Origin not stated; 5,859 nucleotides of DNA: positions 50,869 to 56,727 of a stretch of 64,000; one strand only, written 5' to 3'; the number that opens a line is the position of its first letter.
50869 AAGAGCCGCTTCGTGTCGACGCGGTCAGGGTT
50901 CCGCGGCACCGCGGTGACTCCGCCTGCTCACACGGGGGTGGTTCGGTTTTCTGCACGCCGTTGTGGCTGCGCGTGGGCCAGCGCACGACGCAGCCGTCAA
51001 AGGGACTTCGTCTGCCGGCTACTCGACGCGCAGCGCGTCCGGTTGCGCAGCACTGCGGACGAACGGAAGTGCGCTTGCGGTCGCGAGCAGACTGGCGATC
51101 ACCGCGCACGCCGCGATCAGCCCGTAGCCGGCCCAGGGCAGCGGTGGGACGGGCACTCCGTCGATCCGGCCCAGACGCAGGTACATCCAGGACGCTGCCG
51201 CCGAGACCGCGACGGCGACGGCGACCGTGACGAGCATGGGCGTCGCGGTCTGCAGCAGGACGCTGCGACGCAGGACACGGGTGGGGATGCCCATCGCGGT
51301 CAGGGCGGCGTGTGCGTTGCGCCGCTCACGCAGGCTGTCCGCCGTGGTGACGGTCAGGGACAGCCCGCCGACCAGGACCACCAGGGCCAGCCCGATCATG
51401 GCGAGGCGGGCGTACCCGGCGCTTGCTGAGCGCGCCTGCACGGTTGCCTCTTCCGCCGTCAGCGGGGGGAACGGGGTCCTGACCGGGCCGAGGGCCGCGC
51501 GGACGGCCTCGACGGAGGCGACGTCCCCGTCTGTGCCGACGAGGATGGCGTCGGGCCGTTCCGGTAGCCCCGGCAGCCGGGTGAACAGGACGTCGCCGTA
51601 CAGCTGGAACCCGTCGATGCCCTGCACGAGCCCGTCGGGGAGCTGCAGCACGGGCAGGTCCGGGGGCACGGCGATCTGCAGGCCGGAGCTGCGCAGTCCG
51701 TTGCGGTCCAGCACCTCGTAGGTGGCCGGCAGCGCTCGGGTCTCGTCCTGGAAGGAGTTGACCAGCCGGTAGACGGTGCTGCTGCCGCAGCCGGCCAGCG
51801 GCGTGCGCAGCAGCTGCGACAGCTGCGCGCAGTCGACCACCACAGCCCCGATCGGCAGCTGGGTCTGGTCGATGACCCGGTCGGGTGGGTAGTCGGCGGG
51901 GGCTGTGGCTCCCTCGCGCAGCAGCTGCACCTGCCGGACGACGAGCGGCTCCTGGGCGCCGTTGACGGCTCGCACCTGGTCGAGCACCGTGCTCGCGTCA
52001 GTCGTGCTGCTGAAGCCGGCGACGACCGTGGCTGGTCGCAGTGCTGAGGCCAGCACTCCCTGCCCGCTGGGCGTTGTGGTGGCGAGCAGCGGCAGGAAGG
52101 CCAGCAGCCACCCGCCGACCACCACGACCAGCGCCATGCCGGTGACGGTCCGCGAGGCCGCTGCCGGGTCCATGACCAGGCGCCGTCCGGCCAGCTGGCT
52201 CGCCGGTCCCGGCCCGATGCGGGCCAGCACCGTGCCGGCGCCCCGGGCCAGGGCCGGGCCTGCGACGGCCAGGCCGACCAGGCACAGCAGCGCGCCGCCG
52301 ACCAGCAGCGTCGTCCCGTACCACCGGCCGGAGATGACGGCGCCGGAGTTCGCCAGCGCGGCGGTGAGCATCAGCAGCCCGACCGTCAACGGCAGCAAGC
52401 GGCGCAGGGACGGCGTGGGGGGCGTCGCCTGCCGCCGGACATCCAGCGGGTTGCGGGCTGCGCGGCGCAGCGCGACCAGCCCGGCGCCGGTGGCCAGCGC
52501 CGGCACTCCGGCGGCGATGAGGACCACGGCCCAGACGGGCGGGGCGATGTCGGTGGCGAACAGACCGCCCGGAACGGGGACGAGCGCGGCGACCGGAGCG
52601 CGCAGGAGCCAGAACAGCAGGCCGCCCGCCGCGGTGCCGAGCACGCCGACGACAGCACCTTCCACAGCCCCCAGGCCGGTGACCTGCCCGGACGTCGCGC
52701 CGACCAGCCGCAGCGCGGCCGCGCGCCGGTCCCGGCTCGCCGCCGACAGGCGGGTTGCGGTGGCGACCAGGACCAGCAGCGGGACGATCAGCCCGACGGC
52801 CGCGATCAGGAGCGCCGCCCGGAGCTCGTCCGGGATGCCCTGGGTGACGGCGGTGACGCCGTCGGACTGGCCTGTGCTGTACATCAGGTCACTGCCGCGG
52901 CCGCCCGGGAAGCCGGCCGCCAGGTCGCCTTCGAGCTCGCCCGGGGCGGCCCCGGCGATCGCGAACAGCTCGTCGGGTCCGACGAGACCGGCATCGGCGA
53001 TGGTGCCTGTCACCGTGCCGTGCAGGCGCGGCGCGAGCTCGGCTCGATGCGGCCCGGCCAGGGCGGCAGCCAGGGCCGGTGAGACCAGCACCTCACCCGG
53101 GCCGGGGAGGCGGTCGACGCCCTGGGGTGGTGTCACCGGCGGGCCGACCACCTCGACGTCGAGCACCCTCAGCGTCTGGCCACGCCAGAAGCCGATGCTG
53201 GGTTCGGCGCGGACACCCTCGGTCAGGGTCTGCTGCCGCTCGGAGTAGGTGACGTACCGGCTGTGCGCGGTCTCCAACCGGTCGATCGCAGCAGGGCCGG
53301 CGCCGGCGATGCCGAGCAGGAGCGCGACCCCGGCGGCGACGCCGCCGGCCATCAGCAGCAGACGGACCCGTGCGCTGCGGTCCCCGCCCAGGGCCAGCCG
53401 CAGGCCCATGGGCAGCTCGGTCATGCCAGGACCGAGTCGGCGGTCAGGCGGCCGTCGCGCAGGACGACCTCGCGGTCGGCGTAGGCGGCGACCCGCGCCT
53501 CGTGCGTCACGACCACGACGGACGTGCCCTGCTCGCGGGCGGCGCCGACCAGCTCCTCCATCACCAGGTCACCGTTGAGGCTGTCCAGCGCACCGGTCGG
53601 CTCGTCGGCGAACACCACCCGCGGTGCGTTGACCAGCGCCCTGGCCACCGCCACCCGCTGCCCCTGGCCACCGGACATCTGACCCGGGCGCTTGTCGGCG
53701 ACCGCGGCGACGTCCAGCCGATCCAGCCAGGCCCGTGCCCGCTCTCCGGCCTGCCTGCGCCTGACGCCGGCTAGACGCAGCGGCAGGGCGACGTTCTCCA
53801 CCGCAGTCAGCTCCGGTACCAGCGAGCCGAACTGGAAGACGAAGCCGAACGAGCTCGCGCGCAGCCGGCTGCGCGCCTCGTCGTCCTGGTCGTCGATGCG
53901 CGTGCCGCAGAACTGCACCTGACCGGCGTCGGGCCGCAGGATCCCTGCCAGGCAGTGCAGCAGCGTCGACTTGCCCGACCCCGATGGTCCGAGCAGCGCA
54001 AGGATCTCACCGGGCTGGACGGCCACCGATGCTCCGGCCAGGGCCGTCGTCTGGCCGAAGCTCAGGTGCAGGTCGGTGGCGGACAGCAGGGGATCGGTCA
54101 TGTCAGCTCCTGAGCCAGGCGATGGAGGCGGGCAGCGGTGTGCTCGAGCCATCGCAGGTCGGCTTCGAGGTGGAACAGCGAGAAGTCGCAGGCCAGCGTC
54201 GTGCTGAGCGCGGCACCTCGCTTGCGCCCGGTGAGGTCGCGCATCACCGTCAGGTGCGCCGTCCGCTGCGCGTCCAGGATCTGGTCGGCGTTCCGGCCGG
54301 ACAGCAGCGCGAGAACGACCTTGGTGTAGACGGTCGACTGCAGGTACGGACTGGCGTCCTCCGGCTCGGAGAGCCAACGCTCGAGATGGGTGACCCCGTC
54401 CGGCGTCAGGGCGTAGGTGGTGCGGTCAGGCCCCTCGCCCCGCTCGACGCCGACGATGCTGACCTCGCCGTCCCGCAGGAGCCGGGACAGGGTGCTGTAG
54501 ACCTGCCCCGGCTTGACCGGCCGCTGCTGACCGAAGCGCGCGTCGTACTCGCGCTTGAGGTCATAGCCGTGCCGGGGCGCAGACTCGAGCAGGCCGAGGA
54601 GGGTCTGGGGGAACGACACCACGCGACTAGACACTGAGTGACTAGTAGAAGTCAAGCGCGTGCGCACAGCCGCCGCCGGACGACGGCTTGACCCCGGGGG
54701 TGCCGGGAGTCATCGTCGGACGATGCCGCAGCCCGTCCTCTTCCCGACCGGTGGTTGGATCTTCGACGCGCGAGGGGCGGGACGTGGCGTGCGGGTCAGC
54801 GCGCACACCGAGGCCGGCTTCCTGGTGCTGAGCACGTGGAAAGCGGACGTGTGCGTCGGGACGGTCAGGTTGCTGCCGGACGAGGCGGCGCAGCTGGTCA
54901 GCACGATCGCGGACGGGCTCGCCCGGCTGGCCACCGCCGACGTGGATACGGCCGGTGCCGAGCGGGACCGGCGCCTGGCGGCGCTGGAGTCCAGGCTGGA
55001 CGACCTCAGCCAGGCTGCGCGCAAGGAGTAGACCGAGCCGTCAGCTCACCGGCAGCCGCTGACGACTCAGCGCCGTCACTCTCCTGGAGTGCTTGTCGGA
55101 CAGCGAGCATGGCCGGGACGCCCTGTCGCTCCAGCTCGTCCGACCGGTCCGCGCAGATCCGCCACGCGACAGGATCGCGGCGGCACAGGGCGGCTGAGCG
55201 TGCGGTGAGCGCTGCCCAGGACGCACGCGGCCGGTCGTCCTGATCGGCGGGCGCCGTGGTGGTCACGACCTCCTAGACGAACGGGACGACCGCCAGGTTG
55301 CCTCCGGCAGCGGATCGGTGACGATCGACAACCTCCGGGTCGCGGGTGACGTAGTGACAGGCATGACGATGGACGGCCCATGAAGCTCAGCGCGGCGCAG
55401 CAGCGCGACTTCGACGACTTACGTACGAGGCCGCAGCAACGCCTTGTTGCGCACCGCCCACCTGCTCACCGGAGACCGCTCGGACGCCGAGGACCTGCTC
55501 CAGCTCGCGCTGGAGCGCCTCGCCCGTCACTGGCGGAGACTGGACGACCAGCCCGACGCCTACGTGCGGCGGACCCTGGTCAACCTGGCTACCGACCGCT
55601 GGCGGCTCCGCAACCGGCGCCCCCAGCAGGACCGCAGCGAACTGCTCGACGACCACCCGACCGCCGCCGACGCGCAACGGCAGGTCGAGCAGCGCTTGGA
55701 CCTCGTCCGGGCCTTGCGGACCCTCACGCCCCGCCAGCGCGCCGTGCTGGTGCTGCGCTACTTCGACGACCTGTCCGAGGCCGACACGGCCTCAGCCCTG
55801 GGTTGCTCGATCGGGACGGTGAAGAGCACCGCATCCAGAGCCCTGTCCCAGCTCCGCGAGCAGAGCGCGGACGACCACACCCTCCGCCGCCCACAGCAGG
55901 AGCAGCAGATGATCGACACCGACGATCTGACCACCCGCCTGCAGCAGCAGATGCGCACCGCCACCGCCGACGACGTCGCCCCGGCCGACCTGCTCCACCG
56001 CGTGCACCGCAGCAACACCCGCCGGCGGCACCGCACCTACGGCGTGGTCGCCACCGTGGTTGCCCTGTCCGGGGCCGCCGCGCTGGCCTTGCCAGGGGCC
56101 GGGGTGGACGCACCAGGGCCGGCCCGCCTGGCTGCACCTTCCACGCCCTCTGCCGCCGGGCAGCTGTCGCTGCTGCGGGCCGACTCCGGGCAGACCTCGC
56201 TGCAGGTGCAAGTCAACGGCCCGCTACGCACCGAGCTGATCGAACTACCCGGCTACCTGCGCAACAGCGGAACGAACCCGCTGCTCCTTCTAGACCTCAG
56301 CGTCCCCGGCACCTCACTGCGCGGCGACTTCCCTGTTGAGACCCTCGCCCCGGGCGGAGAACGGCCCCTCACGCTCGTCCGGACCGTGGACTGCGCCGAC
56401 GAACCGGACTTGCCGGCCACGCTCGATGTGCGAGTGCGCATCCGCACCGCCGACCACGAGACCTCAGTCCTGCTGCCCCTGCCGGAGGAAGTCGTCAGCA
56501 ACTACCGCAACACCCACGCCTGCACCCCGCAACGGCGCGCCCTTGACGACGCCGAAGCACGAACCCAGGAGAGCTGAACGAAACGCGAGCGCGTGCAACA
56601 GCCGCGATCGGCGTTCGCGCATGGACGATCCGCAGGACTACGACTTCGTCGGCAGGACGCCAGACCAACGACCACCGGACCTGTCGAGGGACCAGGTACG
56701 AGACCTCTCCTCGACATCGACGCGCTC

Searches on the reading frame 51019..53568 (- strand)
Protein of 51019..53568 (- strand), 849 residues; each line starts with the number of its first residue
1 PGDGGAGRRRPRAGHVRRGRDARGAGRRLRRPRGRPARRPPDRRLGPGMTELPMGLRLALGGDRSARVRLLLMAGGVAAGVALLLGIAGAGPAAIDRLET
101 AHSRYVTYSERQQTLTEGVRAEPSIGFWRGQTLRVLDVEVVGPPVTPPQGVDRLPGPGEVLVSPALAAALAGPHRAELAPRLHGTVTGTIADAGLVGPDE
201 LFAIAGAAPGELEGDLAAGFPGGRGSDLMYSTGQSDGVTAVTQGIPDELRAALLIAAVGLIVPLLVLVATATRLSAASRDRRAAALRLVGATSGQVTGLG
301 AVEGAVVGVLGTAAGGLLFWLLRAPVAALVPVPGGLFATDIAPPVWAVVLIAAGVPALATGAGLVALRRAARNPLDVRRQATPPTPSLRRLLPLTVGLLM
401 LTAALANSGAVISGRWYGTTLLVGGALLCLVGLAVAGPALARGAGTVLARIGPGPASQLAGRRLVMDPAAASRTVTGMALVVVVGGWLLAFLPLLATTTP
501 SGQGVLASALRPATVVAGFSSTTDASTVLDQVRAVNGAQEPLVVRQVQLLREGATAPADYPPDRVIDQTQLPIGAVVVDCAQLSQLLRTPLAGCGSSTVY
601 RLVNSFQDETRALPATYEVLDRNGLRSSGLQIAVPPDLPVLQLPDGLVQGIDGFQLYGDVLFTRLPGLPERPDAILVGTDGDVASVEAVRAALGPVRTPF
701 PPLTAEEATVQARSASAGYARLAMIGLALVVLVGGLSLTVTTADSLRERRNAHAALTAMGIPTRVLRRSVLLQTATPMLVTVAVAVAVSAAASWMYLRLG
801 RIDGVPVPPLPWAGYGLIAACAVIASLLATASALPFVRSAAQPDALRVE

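Call 46: search_protein_families(library=pfam, proteins=[window:51019-53568:-], max_evalue=0.001)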
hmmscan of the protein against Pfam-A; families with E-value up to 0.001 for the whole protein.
window:51019-53568:- (849 aa): 1 family
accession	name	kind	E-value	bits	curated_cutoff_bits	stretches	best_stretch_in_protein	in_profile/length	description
PF02687.27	FtsX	-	4.3e-15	56.3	25.5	2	725-835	2-114/120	FtsX-like permease C-terminal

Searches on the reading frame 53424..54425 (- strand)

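Call 53: search_protein_families(library=pfam, proteins=[window:53424-54425:-], max_evalue=0.01)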
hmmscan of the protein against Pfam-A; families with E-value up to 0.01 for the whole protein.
window:53424-54425:- (334 aa): 9 families
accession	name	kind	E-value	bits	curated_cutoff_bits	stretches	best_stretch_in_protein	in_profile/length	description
PF00005.33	ABC_tran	-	1.6e-33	116.7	25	1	131-277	3-136/137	ABC transporter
PF13555.12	AAA_29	-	1.7e-05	24.9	27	1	132-172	15-54/61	P-loop containing region of AAA domain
PF13191.12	AAA_16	-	0.00032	21.7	32.6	1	132-209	18-85/167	AAA ATPase domain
PF13304.12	AAA_21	-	0.00041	21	27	1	141-169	1-26/304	AAA domain, putative AbiEii toxin, Type IV TA system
PF01078.27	Mg_chelatase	-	0.001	19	20.3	1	121-166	4-49/207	Magnesium chelatase, subunit ChlI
PF13604.12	AAA_30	-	0.0014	18.8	27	0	124-171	5-50/191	AAA domain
PF20703.3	nSTAND1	-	0.0031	17.7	27.1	1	120-163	14-55/379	Novel STAND NTPase 1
PF03215.21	Rad17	-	0.0042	17.5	23.8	1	128-189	34-97/186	Rad17 P-loop domain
PF13671.12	AAA_33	-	0.0065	17.2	27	0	143-160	3-20/143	AAA domain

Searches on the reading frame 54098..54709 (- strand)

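Call 46: search_protein_families(library=pfam, proteins=[window:54098-54709:-], max_evalue=0.001)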
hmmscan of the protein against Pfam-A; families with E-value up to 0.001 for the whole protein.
window:54098-54709:- (203 aa): 1 family
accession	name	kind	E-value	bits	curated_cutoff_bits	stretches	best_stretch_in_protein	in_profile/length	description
PF03551.20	PadR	-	1.6e-13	50.9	27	1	37-110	1-74/75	Transcriptional regulator PadR-like family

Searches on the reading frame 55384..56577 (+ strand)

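Call 46: search_protein_families(library=pfam, proteins=[window:55384-56577:+], max_evalue=0.001)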
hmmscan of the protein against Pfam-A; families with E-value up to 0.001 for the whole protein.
window:55384-56577:+ (397 aa): 4 families
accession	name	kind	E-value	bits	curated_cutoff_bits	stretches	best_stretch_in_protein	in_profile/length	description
PF08281.18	Sigma70_r4_2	-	4.2e-17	62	25.7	1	105-157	2-54/54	Sigma-70, region 4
PF04545.22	Sigma70_r4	-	2.1e-13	50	24.1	1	110-159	1-50/50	Sigma-70, region 4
PF04542.20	Sigma70_r2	-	1.2e-08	35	24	1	19-78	7-70/71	Sigma-70 region 2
PF07638.17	Sigma70_ECF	-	0.00017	22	21.1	1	62-149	84-171/185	ECF sigma factor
